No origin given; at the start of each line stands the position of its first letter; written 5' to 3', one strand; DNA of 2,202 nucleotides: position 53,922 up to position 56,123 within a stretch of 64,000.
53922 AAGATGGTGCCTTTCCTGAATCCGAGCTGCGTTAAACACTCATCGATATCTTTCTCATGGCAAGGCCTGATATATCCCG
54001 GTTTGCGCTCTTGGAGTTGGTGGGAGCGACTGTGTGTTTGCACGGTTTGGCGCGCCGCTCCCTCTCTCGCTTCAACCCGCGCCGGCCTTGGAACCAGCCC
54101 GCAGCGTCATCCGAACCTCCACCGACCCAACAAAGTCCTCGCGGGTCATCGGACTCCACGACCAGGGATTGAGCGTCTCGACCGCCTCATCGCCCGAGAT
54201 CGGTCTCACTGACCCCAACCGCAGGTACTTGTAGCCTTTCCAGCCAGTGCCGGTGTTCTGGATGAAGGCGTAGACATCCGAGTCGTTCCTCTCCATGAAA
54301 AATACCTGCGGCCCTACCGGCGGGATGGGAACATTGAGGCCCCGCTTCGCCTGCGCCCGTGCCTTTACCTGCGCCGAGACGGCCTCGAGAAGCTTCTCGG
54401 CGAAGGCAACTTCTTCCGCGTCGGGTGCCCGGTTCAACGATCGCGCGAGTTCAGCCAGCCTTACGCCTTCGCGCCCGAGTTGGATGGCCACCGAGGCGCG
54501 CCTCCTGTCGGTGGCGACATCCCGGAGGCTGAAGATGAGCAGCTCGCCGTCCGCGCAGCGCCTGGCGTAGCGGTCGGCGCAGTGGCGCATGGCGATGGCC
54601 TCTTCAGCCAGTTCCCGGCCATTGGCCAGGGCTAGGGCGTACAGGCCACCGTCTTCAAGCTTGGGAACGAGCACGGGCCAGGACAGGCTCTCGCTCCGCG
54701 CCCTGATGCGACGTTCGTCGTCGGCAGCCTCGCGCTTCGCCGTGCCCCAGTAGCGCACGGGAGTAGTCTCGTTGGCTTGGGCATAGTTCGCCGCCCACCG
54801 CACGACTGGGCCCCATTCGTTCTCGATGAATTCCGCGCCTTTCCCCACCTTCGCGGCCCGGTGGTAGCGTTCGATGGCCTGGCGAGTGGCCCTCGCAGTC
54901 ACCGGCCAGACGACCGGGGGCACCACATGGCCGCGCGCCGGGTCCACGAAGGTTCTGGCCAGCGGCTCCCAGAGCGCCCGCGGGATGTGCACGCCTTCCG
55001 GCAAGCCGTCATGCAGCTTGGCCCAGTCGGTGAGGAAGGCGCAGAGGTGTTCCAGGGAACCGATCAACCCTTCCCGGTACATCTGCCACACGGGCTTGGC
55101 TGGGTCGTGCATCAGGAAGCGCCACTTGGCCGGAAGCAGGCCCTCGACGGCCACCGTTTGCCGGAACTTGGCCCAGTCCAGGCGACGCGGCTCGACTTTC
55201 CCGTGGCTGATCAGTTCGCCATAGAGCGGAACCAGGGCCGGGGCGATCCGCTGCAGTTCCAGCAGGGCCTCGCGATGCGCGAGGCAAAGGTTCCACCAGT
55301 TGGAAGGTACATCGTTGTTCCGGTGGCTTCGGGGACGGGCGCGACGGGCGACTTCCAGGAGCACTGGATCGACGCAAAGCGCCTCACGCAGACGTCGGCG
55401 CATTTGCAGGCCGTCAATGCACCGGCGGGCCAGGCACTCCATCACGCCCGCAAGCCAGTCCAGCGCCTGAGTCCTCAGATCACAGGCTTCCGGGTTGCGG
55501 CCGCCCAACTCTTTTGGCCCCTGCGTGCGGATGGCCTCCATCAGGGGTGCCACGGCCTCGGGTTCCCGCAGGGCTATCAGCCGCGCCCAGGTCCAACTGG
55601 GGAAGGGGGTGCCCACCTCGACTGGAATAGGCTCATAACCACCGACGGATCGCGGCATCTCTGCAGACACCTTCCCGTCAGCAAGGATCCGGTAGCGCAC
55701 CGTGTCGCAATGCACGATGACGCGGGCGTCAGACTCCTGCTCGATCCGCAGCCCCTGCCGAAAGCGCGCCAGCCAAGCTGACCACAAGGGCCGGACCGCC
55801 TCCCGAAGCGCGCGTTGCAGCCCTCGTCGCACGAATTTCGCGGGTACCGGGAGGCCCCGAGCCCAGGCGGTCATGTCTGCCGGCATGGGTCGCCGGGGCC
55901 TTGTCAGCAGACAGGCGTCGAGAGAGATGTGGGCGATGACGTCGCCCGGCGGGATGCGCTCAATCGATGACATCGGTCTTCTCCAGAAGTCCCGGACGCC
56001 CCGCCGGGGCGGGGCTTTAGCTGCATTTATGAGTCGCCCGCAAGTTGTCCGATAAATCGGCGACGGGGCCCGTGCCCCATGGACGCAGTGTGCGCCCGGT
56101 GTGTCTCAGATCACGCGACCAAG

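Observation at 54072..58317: Uncharacterised cassette: Zn-ribbon protein / unknown-domain-2H phosphoesterase fusion / SpoT-type HD hydrolase / PcfJ-like protein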

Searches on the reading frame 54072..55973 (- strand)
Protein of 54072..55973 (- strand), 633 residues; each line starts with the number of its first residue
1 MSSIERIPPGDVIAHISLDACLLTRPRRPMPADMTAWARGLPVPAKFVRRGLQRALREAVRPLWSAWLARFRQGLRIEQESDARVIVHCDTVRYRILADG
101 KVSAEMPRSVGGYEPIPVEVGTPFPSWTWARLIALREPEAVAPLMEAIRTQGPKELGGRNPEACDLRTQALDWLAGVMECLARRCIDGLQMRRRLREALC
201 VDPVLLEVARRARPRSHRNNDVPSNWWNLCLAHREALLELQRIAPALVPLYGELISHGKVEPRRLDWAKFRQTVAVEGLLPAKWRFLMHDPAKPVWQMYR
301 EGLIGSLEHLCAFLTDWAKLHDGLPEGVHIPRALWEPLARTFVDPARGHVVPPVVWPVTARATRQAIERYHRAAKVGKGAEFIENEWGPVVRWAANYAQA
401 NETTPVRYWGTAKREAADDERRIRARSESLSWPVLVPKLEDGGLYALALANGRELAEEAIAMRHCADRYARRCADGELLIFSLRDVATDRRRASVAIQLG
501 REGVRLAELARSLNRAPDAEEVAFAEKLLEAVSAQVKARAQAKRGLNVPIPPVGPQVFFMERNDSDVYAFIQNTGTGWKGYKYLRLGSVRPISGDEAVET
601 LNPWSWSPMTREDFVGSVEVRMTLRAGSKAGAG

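Call 3: search_protein_families(library=pfam, proteins=[window:54072-55973:-], max_evalue=1)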
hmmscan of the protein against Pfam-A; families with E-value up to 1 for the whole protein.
window:54072-55973:- (633 aa): 2 families
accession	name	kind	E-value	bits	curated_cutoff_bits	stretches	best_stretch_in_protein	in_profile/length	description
PF14284.11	PcfJ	-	0.00051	20.3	25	1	416-493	40-115/147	PcfJ-like protein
PF12117.13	NS1_C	-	0.054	14.2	25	0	386-451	2-65/121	Parvovirus non-structural protein 1, C-terminal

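Call 4: search_protein_families(library=ncbifam, proteins=[window:54072-55973:-], max_evalue=1)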
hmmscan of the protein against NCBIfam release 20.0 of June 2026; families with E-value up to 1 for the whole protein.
window:54072-55973:- (633 aa): 0 families

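Call 5: search_protein_families(library=padloc, proteins=[window:54072-55973:-], max_evalue=1)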
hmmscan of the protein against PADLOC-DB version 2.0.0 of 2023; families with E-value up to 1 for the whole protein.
window:54072-55973:- (633 aa): 0 families

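Call 6: search_protein_families(library=phrogs, proteins=[window:54072-55973:-], max_evalue=1)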
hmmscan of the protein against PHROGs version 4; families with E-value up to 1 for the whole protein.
window:54072-55973:- (633 aa): 3 families
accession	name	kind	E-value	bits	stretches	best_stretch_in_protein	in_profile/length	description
phrog_3169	-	unknown function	0.0029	17.7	1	451-529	388-463/474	-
phrog_8470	-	unknown function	0.032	14.1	1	440-486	460-506/567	-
phrog_17123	-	unknown function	0.056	14.5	1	443-478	24-59/67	-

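Call 20: search_dna_similar(query=window:54072-55973:-, collection=plasmids, mode=protein, max_evalue=0.001)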
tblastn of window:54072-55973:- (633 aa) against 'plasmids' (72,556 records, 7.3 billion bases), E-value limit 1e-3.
No match.

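Call 28: find_homologous_proteins(query=window:54072-55973:-)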
Query window:54072-55973:- (633 aa): 19 proteins with E <= 0.001 among 8000 candidates.
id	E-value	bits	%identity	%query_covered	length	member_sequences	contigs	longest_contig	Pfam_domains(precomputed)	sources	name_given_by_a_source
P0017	0.0e+0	1446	100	100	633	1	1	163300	-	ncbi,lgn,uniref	ncbi:hypothetical protein [Arenimonas sp.]|uniref:hypothetical protein n=1 Tax=Arenimonas sp. TaxID=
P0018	0.0e+0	1070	75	99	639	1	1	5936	PF12117.13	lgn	-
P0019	0.0e+0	1044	77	94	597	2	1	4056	-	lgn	-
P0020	0.0e+0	1027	77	93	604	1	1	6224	-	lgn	-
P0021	1.1e-256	872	64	99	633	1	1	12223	-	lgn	-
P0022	4.5e-247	840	62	99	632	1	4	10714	-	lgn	-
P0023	5.8e-240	816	61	99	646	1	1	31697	-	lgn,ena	-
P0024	2.8e-210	718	54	100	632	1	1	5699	-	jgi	jgi:hypothetical protein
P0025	2.8e-200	685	54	98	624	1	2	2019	-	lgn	-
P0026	9.2e-194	664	53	94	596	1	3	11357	-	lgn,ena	-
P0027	3.7e-167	576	51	85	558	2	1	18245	-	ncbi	-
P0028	1.0e-163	564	51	84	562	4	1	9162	-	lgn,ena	-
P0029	1.1e-160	554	51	85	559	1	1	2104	-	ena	-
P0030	2.6e-135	471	43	85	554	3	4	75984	-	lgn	-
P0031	1.4e-131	458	44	85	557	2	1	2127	-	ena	-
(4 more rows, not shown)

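Call 29: find_encoding_contigs(protein=P0030, flank=10000, max_places=2)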
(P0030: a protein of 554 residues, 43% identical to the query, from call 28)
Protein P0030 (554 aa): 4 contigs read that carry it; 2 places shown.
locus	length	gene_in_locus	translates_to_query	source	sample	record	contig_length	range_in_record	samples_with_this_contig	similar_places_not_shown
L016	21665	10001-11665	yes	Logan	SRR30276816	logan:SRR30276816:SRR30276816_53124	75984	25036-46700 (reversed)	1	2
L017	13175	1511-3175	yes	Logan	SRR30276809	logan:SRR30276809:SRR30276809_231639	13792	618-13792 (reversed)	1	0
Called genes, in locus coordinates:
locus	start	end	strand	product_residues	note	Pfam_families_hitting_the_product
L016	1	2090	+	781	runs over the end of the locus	-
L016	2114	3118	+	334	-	PF13280:WYL, PF25583:WCX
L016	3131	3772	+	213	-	-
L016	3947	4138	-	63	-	-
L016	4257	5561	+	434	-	PF14281:PDDEXK_4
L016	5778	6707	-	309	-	PF03747:ADP_ribosyl_GH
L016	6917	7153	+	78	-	-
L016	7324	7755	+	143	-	-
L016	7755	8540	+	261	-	PF11697:DUF3293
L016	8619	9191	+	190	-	-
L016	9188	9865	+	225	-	PF13328:HD_4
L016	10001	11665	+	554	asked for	-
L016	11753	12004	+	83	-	-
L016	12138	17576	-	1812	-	PF10412:TrwB_AAD_bind (faint)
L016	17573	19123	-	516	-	-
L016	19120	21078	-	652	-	-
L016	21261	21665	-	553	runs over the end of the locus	-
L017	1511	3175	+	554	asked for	-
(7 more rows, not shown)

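Call 30: find_encoding_contigs(protein=P0023, flank=10000, max_places=2)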
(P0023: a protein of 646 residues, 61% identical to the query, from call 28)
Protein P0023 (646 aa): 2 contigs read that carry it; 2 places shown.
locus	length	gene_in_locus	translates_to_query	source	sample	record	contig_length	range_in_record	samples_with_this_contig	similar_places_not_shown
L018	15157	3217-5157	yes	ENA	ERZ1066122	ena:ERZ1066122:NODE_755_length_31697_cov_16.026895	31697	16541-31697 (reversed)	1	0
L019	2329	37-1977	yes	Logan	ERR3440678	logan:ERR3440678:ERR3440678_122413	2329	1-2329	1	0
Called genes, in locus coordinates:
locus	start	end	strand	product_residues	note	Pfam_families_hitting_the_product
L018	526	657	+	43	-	PF01527:HTH_Tnp_1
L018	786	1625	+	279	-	PF24764:rva_4 (faint), PF00665:rve, PF13683:rve_3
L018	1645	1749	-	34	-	-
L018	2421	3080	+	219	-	PF13328:HD_4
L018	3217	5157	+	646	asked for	-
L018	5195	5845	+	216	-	-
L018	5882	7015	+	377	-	-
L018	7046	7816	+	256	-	-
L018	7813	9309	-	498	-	PF11074:DUF2779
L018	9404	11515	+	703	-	PF13191:AAA_16 (faint), PF05496:RuvB_N (faint), PF00004:AAA, PF07728:AAA_5 (faint), PF13238:AAA_18 (faint), PF13401:AAA_22 (faint), PF13671:AAA_33 (faint), PF00004:AAA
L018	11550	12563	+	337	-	PF13280:WYL, PF25583:WCX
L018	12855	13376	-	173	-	-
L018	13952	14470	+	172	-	-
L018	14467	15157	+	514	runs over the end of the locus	PF11697:DUF3293, PF22547:2H-SAK (weak)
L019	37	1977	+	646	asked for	-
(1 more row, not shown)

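Call 46: search_solved_structures(query=A2, max_evalue=10, show_alignments=2)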
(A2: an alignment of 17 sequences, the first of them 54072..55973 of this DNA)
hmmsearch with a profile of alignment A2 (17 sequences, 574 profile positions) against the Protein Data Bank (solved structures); distinct sequences matched with E-value up to 10: 0.

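Call 51: predict_structure(alignment_id=A2)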
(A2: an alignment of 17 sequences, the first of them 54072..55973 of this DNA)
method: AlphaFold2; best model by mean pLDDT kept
length: 633 residues; sequences in the alignment: 17
mean_pLDDT: 87.1   pTM: 0.72
mean pLDDT of the five models: 87.1, 86.4, 86.1, 85.8, 84.7
residues with pLDDT >= 90: 363; 70-90: 213; 50-70: 39; < 50: 18
segments of 3 or more residues with pLDDT < 50: 153-160, 627-633
pLDDT, mean of each block of 10 residues (from residue 1): 68 92 89 93 91 94 94 92 91 92 87 87 81 87 88 48 73 94 92 91 94 77 93 95 95 92 87 76 90 93 92 92 90 94 84 90 97 97 95 77 83 93 87 89 95 93 87 90 96 92 86 92 95 85 60 86 89 87 77 88 91 82 53 36
secondary structure, 60 per line:
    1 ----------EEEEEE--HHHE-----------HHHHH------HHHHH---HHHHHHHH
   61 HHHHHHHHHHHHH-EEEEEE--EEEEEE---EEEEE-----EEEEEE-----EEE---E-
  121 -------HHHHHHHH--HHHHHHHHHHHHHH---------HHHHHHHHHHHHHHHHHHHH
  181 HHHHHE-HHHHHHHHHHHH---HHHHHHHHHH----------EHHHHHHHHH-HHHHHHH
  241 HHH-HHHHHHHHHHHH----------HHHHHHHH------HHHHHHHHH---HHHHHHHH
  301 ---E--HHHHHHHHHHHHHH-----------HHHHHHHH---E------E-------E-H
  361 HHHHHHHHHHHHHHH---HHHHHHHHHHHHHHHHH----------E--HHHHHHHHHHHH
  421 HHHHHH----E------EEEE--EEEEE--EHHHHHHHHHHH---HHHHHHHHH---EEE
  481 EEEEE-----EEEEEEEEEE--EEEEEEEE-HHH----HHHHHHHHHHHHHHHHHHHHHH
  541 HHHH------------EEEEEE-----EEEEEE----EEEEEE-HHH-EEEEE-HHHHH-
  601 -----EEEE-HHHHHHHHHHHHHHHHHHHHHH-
elements in order: E11-16 H34-38 H45-49 H53-73 E75-80 E83-88 E92-96 E102-107 E113-115 H128-135 H138-151 H161-185 H188-199 H203-212 H224-232 H234-243 H245-256 H267-274 H281-289 H293-300 H307-320 H332-339 H360-375 H379-395 H409-426 E438-441 E444-448 H452-462 H466-474 E478-485 E491-500 E503-510 H519-544 E557-562 E568-573 E578-583 E589-593 H595-599 E606-609 H611-632

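Call 54: fold_search(model_id=the predicted structure, library=pdb)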
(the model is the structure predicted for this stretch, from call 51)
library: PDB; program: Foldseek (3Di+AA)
matches with E <= 10: 396; with E <= 0.001: 0
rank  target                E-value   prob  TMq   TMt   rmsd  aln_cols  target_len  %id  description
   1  8ciz_A                3.4e-02  0.15  0.06  0.08  18.0       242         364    8  DNA-polymerase sliding clamp (DnaN) from Escherichia coli in complex with Mycoplanecin A. (released 2023-11-29)
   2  6p81_A                4.7e-02  0.14  0.05  0.07  18.1       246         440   10  Structure of DNA polymerase III, beta subunit/ beta sliding clamp from Klebsiella pneumoniae, expressed with an N-term (released 2019-07-10)
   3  3q4k_B                4.9e-02  0.13  0.06  0.09  19.0       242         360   10  Structure of a small peptide ligand bound to E.coli DNA sliding clamp (released 2011-12-28)
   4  8ciz_B                5.2e-02  0.12  0.06  0.09  18.0       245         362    8  DNA-polymerase sliding clamp (DnaN) from Escherichia coli in complex with Mycoplanecin A. (released 2023-11-29)
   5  2xur_A                5.7e-02  0.23  0.07  0.11  18.3       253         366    8  The G157C mutation in the Escherichia coli sliding clamp specifically affects initiation of replication (released 2011-02-16)
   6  8val_F                7.2e-02  0.11  0.06  0.09  19.3       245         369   10  Structure of the E. coli clamp loader bound to the beta clamp in a Open-DNAp/t conformation (released 2024-03-27)
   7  7azk_D                7.2e-02  0.10  0.05  0.08  19.3       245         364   10  DNA polymerase sliding clamp from Escherichia coli with peptide 35 bound (released 2021-12-01)
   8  6e8e_B                7.9e-02  0.09  0.05  0.07  17.0       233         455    8  Crystal structure of the Escherichia coli sliding clamp-MutL complex. (released 2019-05-01)
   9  4mjq_A                1.1e-01  0.18  0.07  0.12  18.1       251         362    9  E. coli sliding clamp in complex with Bromfenac (released 2013-09-18)
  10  8cix_A                1.2e-01  0.11  0.06  0.08  17.3       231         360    8  DNA-polymerase sliding clamp (DnaN) from Escherichia coli in complex with Griselimycin. (released 2023-11-29)
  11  4n96_A                1.2e-01  0.09  0.05  0.08  18.2       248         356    9  E. coli sliding clamp in complex with 6-nitroindazole (released 2013-11-06)
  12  7azl_A                1.2e-01  0.08  0.05  0.08  19.3       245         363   11  DNA polymerase sliding clamp from Escherichia coli with peptide 38 bound (released 2021-12-01)
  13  6amq_C                1.3e-01  0.16  0.07  0.11  17.7       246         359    8  Crystal structure of the DNA polymerase III subunit beta from Enterobacter cloacae (released 2017-11-01)
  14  3q4l_A                1.3e-01  0.09  0.05  0.08  17.4       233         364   10  Structure of a small peptide ligand bound to E.coli DNA sliding clamp (released 2011-12-28)
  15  4mjq_B                1.3e-01  0.08  0.06  0.09  17.9       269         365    9  E. coli sliding clamp in complex with Bromfenac (released 2013-09-18)
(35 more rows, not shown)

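Call 57: search_protein_families(library=pfam, proteins=[L016:7324-7755:+, L018:14467-15156:+], max_evalue=0.1)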
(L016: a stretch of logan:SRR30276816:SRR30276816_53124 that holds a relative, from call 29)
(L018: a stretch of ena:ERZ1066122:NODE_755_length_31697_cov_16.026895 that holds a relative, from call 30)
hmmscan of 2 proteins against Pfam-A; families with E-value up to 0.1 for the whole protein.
L016:7324-7755:+ (143 aa): 0 families

L018:14467-15156:+ (230 aa): 0 families

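Call 87: search_protein_families(library=pfam, alignment_id=A2, max_evalue=0.01)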
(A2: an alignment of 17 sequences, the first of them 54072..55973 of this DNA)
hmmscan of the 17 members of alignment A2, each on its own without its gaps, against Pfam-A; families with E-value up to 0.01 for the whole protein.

A. member 1, window:54072-55973:- (633 aa): 1 family
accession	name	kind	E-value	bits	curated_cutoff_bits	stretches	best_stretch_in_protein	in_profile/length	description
PF14284.11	PcfJ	-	0.00051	20.3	25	1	416-493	40-115/147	PcfJ-like protein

B. families by the number of members that match (of 17 scanned): 2 families
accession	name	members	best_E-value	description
PF14284.11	PcfJ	14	1.6e-06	PcfJ-like protein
PF12117.13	NS1_C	2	2.1e-05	Parvovirus non-structural protein 1, C-terminal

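Call 100: fold_search(model_id=the predicted structure, library=viral)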
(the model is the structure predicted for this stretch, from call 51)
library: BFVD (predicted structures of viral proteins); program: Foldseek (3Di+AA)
matches with E <= 10: 677; with E <= 0.001: 33
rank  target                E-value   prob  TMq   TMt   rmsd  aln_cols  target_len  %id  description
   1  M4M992                2.0e-09  1.00  0.22  0.27  15.0       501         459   13  (no name in the UniProt tables at hand)
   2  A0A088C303            1.3e-08  1.00  0.19  0.31  18.0       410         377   15  (no name in the UniProt tables at hand)
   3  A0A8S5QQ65            2.0e-07  1.00  0.18  0.19  16.9       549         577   11  PcfJ like protein [Caudovirales sp. ctkvU4]
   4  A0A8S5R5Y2            5.3e-07  1.00  0.19  0.20  18.2       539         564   12  PcfJ like protein [Myoviridae sp. ctxbQ4]
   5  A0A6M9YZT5            8.6e-07  1.00  0.17  0.17  26.8       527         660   13  (no name in the UniProt tables at hand)
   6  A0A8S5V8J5            1.5e-06  1.00  0.15  0.17  19.0       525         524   12  PcfJ like protein [Myoviridae sp. ctDzM5]
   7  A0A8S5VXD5            2.4e-06  1.00  0.15  0.17  21.5       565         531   11  (no name in the UniProt tables at hand)
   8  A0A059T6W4            3.3e-06  1.00  0.17  0.13  24.3       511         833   14  PcfJ domain-containing protein [Listeria phage LP-064]
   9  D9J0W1                3.9e-06  1.00  0.16  0.17  25.8       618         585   13  Gp163 [Brochothrix phage A9]
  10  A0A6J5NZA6            8.4e-06  1.00  0.15  0.14  23.7       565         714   10  PcfJ-like protein [uncultured Caudovirales phage]
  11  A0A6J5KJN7            1.2e-05  1.00  0.16  0.12  22.2       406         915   13  PcfJ-like protein [uncultured Caudovirales phage]
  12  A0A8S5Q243            1.5e-05  1.00  0.16  0.29  17.6       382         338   12  PcfJ like protein [Siphoviridae sp. ctOrJ23]
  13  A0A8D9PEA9            1.8e-05  1.00  0.22  0.18  23.1       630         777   11  PcfJ like protein [Bacteriophage sp.]
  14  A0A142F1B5            2.2e-05  1.00  0.15  0.20  25.0       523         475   11  PcfJ-like protein [Bacillus phage Shbh1]
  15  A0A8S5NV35            2.7e-05  1.00  0.16  0.18  20.8       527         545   14  PcfJ like protein [Myoviridae sp. ctiu99]
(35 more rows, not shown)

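Call 101: search_protein_representatives(alignment_id=A2)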
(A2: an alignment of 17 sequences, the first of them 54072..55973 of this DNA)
Query: 17 sequences, 574 profile positions. Proteins with E-value up to 0.001 (for the whole library): 2516; up to 1e-10: 512; up to 1e-30: 32. The best 150 are listed.
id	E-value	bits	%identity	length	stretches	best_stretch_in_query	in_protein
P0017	1.7e-278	941.3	-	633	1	1-570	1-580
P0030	8.2e-237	803.7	-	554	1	1-545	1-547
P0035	1.4e-189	647.7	-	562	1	2-559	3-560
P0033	1.9e-176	604.4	-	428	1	118-545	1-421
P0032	1.7e-160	551.7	-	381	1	178-545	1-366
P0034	7.5e-136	470.3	-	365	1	1-327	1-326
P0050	1.6e-121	423.0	-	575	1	6-532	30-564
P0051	4.4e-117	408.4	-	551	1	26-531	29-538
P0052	7.1e-109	381.3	-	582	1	25-560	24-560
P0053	4.6e-104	365.4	-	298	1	298-560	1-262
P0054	2.5e-97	343.2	-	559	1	12-531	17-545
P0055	1.1e-87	311.4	-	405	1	199-532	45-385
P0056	6.4e-84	298.9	-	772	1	21-544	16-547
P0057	2.2e-80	287.2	-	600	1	14-535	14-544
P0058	4.3e-79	282.9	-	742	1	31-543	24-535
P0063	1.4e-48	182.2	-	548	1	32-531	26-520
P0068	2.5e-34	135.2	-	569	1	62-569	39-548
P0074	2.8e-31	125.1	-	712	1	61-533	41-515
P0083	1.8e-29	119.1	-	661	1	67-555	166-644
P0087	1.4e-28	116.2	-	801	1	61-531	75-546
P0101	4.8e-27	111.1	-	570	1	61-532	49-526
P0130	4.1e-24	101.4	-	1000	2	373-529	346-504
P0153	8.5e-23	97.1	-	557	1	68-529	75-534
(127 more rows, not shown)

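Call 102: search_protein_families(library=pfam, proteins=[P0050, P0056, P0063, P0068, P0074, P0083, P0087, P0101, P0130, P0153], max_evalue=0.001)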
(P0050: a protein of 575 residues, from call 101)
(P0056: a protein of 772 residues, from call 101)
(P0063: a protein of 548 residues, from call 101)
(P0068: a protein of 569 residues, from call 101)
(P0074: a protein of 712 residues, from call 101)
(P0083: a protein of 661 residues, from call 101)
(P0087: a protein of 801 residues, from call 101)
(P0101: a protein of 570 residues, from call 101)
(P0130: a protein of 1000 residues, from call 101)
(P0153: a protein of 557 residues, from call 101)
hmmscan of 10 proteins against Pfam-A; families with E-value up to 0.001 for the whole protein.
P0050 (575 aa): 0 families

P0056 (772 aa): 0 families

P0063 (548 aa): 1 family
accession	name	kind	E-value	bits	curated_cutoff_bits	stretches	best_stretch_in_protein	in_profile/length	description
PF14284.11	PcfJ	-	5.5e-09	36.4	25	1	428-503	61-135/147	PcfJ-like protein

P0068 (569 aa): 1 family
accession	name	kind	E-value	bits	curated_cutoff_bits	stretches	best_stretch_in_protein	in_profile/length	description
PF14284.11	PcfJ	-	0.00072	19.8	25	0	415-499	58-143/147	PcfJ-like protein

P0074 (712 aa): 0 families

P0083 (661 aa): 0 families

P0087 (801 aa): 0 families

P0101 (570 aa): 1 family
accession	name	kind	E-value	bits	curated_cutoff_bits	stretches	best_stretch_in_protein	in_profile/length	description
PF14284.11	PcfJ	-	2.8e-05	24.4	25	1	405-510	34-137/147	PcfJ-like protein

P0130 (1000 aa): 0 families

P0153 (557 aa): 1 family
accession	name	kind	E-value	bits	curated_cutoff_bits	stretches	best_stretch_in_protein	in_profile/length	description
PF14284.11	PcfJ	-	0.0003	21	25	1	438-496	56-115/147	PcfJ-like protein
